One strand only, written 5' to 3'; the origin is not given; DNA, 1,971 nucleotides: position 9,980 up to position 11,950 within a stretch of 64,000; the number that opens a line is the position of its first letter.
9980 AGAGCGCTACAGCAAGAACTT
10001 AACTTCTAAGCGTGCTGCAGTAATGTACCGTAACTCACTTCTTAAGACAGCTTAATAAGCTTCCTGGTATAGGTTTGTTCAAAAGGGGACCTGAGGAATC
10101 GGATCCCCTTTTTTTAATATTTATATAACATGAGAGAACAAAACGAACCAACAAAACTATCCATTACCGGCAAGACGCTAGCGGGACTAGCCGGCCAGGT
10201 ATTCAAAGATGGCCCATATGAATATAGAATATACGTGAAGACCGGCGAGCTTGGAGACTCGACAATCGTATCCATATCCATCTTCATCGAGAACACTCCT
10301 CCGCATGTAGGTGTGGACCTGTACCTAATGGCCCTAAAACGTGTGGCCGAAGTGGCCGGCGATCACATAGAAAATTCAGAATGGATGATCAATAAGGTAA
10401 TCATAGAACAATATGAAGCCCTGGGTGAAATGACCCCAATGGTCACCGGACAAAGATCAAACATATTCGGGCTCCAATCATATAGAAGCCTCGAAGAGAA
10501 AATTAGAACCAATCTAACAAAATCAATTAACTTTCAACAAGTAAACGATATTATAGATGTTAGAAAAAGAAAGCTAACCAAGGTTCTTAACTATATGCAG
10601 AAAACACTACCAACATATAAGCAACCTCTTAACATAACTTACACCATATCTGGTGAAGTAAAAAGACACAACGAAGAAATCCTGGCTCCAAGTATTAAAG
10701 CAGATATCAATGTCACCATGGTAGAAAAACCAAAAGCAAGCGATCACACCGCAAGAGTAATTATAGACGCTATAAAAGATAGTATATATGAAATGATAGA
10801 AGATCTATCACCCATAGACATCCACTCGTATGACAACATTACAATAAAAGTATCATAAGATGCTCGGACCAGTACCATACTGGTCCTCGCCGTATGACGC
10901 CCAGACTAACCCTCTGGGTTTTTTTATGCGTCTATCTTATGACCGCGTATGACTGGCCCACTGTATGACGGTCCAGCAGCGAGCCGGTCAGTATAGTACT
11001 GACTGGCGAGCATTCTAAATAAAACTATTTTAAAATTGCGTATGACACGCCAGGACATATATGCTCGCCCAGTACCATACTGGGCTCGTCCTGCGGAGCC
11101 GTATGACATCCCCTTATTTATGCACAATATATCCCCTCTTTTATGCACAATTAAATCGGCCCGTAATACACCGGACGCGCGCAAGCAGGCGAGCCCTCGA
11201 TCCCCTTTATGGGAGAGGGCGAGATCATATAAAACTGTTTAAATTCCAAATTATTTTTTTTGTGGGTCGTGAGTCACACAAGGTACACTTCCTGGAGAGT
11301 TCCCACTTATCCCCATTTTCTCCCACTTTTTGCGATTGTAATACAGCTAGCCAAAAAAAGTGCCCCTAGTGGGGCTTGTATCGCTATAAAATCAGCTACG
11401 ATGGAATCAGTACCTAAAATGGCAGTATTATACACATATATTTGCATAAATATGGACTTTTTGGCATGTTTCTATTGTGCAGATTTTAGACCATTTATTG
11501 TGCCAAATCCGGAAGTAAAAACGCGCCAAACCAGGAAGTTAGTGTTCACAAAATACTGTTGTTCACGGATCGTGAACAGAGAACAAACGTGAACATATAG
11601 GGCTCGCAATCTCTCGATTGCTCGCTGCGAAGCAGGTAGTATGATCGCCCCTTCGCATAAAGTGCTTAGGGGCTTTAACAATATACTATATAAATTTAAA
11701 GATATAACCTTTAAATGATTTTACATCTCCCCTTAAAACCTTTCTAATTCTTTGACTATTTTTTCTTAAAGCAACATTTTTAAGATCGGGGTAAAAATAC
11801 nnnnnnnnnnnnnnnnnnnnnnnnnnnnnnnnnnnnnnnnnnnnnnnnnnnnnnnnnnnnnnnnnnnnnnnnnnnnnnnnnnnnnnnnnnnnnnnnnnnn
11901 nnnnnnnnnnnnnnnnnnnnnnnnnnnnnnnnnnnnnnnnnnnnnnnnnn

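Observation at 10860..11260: Noncoding iteron and palindrome cluster at the junction of the early + strand block and the - strand block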

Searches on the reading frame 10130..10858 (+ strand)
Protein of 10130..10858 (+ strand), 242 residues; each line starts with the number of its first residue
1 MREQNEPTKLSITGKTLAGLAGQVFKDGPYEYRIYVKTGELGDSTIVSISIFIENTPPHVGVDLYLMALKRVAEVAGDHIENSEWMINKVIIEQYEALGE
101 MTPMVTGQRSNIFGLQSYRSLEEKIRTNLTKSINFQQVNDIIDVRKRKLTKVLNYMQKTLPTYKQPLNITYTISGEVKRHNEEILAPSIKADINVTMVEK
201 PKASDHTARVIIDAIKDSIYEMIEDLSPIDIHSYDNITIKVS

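Call 10: search_protein_families(library=phrogs, proteins=[window:10130-10858:+])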
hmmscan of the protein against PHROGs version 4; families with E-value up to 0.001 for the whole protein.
window:10130-10858:+ (242 aa): 0 families

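Call 11: search_protein_families(library=pfam, proteins=[window:10130-10858:+])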
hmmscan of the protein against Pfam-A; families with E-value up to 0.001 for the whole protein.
window:10130-10858:+ (242 aa): 0 families

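Call 15: search_dna_similar(query=window:10130-10858:+, collection=phages, mode=protein, max_rows=25, max_evalue=0.01)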
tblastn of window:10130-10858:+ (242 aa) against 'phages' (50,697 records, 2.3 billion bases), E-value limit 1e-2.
No match.

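Call 17: find_encoding_contigs(protein=window:10130-10858:+, flank=10000)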
Protein window:10130-10858:+ (242 aa): 5 contigs read that carry it; 5 places shown.
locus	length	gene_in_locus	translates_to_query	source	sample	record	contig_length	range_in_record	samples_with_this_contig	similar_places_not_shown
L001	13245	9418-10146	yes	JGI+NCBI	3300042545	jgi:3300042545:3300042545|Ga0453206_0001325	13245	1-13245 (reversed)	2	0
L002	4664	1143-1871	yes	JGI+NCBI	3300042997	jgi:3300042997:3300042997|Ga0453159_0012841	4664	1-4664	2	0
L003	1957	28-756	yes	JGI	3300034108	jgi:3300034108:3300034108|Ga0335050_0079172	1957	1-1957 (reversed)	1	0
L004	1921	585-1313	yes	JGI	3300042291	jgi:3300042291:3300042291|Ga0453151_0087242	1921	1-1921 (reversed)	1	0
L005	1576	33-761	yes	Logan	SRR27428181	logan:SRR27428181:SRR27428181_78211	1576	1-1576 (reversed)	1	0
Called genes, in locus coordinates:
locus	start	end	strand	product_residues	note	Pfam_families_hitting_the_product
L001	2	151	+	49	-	?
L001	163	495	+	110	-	-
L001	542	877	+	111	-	-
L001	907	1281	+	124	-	-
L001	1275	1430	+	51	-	-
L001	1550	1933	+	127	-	-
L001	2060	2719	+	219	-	PF18406:DUF1281_C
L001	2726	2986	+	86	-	-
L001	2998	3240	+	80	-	-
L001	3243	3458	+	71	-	-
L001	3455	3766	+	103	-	-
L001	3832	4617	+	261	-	PF17338:GP88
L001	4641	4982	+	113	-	-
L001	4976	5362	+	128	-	-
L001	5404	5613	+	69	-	-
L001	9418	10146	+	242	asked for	-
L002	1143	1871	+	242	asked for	-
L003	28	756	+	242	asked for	-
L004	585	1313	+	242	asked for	-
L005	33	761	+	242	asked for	-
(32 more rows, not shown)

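Call 18: find_related_loci(query=window:10130-10858:+, collection=viral_contigs, flank=10000)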
Query window:10130-10858:+ (242 aa) in viral_contigs; peptide patterns used: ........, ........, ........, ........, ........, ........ (x = any residue, [..] = any of these).
3 stretches matched a pattern, but none encodes a relative of the query by tblastn (E <= 1e-3).

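Call 24: find_homologous_proteins(query=window:10130-10858:+)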
Query window:10130-10858:+ (242 aa): 35 proteins with E <= 0.001 among 317 candidates.
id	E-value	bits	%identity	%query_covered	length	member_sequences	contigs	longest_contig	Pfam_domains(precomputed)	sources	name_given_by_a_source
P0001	6.4e-151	518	99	100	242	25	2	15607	-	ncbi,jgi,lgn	jgi:hypothetical protein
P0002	2.4e-150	516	99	100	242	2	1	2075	-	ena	-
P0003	5.2e-137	472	90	100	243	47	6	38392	-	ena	-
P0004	1.1e-108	380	72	100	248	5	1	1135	-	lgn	-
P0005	2.1e-108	379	83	86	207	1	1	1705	-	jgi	jgi:hypothetical protein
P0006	1.6e-96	340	69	93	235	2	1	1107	-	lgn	-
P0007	2.5e-95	336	90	73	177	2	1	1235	-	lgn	-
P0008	6.3e-88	312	64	95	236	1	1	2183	-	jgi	-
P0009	8.1e-88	312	62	96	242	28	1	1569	-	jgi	jgi:hypothetical protein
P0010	3.9e-87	309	63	96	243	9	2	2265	-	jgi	jgi:hypothetical protein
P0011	1.5e-85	304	64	91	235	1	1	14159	-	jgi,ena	-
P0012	1.4e-84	301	61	95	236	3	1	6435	-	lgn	-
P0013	1.1e-82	295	58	97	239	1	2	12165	-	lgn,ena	-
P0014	1.1e-82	295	58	97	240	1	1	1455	-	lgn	-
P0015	2.6e-71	258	54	99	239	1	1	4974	-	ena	-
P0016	2.8e-66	241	51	96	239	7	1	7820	-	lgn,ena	-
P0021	2.2e-60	222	48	99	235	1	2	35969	-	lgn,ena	-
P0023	1.0e-59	220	47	99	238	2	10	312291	-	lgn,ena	-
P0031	7.8e-46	174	42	93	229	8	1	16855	-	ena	-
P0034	1.1e-36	144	39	92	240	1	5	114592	-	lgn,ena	-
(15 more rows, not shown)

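Call 25: find_encoding_contigs(protein=P0003, flank=10000, max_places=2)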
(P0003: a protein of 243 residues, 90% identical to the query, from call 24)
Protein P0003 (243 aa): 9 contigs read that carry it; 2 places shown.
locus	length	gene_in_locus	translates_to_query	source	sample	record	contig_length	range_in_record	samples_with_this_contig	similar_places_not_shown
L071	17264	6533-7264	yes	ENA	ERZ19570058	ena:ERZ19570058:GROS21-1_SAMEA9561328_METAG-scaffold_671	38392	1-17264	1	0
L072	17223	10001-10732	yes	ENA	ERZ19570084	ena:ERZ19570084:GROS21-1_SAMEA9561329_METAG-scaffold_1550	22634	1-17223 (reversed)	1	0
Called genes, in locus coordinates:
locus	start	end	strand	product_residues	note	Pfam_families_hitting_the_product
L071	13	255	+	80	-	-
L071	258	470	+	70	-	-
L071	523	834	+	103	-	-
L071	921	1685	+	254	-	PF17338:GP88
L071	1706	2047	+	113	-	-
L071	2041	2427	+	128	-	-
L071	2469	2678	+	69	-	-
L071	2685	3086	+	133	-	-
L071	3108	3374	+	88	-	-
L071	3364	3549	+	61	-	-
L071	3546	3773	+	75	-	-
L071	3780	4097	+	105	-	PF12957:DUF3846 (weak)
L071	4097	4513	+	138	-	PF21866:DUF6915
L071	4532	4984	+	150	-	-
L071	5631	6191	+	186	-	PF14025:DUF4241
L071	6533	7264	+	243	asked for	-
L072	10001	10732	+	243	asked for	-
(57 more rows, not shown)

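Call 26: find_encoding_contigs(protein=P0023, flank=10000, max_places=2)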
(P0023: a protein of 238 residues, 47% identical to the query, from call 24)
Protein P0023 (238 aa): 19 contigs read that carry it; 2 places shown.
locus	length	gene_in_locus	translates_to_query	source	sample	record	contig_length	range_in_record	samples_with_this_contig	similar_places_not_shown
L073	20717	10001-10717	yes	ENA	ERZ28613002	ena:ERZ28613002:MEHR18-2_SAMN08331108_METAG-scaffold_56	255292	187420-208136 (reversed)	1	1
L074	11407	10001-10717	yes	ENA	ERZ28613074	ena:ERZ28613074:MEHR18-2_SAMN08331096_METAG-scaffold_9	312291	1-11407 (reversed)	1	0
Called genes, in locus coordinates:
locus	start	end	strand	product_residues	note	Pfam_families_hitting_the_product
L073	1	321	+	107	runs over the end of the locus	-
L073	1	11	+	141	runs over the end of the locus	-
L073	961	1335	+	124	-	-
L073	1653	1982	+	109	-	-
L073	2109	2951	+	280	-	PF18406:DUF1281_C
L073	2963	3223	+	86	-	-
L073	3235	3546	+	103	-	-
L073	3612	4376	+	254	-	PF17338:GP88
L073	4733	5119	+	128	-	-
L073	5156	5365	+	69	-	-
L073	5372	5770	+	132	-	-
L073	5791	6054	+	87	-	-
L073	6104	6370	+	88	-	-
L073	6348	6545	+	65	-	-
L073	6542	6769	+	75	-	-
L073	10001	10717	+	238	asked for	-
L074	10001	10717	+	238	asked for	-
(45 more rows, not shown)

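Call 27: find_encoding_contigs(protein=P0034, flank=10000, max_places=2)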
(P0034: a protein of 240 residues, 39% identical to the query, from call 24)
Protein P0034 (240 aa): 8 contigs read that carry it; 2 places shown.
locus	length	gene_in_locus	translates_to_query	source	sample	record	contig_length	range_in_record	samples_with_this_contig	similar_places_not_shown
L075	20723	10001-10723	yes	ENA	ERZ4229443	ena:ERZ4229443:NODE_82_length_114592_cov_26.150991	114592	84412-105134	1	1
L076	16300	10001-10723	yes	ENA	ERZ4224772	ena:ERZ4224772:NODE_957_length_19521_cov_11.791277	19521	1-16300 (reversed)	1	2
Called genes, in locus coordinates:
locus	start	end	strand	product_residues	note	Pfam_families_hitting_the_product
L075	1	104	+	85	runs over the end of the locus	-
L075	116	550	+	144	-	-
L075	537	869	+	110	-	-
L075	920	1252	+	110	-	-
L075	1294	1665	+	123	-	-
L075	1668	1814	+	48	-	-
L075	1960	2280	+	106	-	-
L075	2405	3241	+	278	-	PF18406:DUF1281_C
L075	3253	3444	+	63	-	-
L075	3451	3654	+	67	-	-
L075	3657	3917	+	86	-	-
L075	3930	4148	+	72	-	-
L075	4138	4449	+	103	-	-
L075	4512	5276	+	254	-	PF17338:GP88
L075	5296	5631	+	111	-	-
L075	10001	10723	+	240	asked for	-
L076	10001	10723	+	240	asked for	-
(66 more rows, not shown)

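Call 32: find_encoding_contigs(protein=P0011, flank=10000, max_places=1)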
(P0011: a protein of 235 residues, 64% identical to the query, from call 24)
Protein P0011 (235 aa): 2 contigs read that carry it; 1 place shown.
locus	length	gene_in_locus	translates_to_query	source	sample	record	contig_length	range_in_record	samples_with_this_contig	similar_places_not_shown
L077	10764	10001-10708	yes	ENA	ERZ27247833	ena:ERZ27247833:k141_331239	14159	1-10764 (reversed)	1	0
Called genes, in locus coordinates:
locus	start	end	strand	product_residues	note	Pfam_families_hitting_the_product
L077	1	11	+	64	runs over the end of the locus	PF14192:DUF4314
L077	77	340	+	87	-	-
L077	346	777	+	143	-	-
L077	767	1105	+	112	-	-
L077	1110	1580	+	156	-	-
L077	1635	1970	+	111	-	-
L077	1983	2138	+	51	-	-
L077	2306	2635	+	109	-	-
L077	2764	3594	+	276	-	PF18406:DUF1281_C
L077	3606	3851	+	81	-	-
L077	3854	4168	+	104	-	-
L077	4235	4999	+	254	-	PF17338:GP88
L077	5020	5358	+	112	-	-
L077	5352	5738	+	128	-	-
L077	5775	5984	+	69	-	-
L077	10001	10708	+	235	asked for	-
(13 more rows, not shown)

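Call 33: find_encoding_contigs(protein=P0013, flank=10000, max_places=1)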
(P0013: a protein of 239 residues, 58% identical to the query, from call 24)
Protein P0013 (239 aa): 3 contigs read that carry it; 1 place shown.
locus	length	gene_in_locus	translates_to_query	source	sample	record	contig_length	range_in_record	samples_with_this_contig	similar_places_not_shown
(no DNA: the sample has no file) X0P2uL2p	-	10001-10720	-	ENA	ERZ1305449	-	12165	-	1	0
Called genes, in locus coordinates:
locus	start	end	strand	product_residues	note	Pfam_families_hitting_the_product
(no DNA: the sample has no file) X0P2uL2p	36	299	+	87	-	-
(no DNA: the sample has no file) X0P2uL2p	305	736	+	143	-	-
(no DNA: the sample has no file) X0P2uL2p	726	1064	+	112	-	-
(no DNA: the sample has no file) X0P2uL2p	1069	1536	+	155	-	-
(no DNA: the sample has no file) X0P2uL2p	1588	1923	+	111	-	-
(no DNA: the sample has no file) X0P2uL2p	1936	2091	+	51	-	-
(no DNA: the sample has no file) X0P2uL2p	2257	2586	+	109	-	-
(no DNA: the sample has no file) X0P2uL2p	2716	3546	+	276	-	PF18406:DUF1281_C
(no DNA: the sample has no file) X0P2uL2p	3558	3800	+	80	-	-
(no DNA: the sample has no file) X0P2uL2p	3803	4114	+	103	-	-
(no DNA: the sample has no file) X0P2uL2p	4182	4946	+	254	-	PF17338:GP88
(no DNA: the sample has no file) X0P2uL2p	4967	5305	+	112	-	-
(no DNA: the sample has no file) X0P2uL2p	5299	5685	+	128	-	-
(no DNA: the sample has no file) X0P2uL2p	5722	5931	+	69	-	-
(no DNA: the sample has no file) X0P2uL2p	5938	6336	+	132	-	-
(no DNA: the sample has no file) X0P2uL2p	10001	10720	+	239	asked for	-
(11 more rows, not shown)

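Call 34: find_encoding_contigs(protein=P0016, flank=10000, max_places=1)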
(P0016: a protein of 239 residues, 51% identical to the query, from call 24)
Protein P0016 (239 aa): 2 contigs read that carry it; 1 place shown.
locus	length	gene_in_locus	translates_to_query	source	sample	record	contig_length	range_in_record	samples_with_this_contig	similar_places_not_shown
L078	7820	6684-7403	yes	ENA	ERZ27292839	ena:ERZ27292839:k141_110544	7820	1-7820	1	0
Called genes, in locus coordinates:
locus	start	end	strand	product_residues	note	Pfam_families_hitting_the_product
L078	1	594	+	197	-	?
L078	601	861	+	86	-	-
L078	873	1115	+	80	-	-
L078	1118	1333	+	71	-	-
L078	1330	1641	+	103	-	-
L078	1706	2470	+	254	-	PF17338:GP88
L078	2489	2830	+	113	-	-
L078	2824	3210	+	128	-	-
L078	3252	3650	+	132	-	-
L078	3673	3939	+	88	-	-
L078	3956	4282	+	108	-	PF12957:DUF3846 (weak)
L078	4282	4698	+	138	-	PF21866:DUF6915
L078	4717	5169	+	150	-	-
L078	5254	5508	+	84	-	-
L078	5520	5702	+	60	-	-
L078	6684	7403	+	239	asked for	-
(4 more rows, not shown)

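Call 35: find_encoding_contigs(protein=P0031, flank=10000, max_places=1)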
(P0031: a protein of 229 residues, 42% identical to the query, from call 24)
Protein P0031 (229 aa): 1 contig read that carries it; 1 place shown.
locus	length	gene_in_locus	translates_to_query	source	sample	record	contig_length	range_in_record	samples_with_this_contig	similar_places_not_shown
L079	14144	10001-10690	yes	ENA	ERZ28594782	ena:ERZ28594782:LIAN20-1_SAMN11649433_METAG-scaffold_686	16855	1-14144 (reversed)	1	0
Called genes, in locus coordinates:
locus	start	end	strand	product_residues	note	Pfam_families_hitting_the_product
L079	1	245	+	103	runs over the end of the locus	-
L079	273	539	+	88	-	-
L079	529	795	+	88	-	-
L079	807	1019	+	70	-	-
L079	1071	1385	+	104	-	-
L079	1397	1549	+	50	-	-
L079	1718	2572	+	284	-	PF18406:DUF1281_C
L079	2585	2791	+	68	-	-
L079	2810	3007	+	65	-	-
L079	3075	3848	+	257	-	PF17338:GP88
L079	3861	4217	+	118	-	-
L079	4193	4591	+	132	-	-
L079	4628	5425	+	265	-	-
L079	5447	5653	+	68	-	-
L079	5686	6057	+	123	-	-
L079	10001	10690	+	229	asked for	-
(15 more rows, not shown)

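Call 36: find_encoding_contigs(protein=P0021, flank=10000, max_places=1)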
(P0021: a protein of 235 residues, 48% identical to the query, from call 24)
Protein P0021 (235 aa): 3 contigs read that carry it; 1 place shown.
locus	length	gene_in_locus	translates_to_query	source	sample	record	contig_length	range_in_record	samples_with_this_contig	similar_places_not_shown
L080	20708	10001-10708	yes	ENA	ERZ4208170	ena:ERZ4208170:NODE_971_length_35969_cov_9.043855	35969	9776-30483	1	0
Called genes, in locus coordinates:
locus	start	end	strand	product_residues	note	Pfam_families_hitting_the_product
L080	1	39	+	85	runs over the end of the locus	-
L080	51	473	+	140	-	-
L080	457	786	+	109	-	-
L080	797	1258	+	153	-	-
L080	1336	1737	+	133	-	-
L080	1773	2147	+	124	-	-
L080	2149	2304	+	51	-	-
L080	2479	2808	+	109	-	-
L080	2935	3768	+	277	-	PF18406:DUF1281_C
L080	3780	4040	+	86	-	-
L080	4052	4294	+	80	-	-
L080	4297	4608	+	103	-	-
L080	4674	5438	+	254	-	PF17338:GP88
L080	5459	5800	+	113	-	-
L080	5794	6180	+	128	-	-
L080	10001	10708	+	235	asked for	-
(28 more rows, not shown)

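Call 66: predict_structure(alignment_id=A2)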
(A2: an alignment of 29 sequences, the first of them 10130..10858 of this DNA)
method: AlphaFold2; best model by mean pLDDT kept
length: 242 residues; sequences in the alignment: 29
mean_pLDDT: 85.5   pTM: 0.73
mean pLDDT of the five models: 85.5, 83.7, 83.6, 83.4, 82.6
residues with pLDDT >= 90: 139; 70-90: 75; 50-70: 14; < 50: 14
segments of 3 or more residues with pLDDT < 50: 1-14
pLDDT, mean of each block of 10 residues (from residue 1): 40 59 88 89 80 91 95 86 90 89 88 92 95 92 96 90 73 93 86 88 77 89 91 93 87
secondary structure, 60 per line:
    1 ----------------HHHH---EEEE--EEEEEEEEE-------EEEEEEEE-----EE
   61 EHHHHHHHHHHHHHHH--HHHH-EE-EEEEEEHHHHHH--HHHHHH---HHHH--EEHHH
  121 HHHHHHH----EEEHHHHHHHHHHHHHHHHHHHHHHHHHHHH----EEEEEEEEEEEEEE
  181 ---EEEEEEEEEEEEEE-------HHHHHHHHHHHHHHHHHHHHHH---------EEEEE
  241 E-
elements in order: H17-20 E24-27 E30-38 E46-53 E59-61 H62-76 H79-82 E87-92 H93-98 H101-106 H110-113 H118-127 E132-134 H135-162 E167-180 E184-197 H205-226 E236-241

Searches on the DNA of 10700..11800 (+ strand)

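Call 6: search_dna_similar(query=window:10700-11800:+, collection=phages, mode=distant, max_rows=30)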
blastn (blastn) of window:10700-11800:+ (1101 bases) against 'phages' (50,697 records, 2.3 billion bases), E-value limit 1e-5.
No match.

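Call 56: search_rna_families(source=window, start=10750, end=11750, threshold=evalue, max_evalue=10)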
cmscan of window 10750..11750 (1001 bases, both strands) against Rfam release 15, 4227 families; matches with E-value up to 10: 2.
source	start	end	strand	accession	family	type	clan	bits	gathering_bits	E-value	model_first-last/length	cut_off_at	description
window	11400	11514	-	RF02615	BSR0626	Gene; sRNA;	-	23.7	155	0.096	1-128/128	no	Brucella sRNA 0626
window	10828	10891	+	RF02702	AgvB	Gene; sRNA;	-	18.8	56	0.82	1-62/62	no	Anti GcvB sRNA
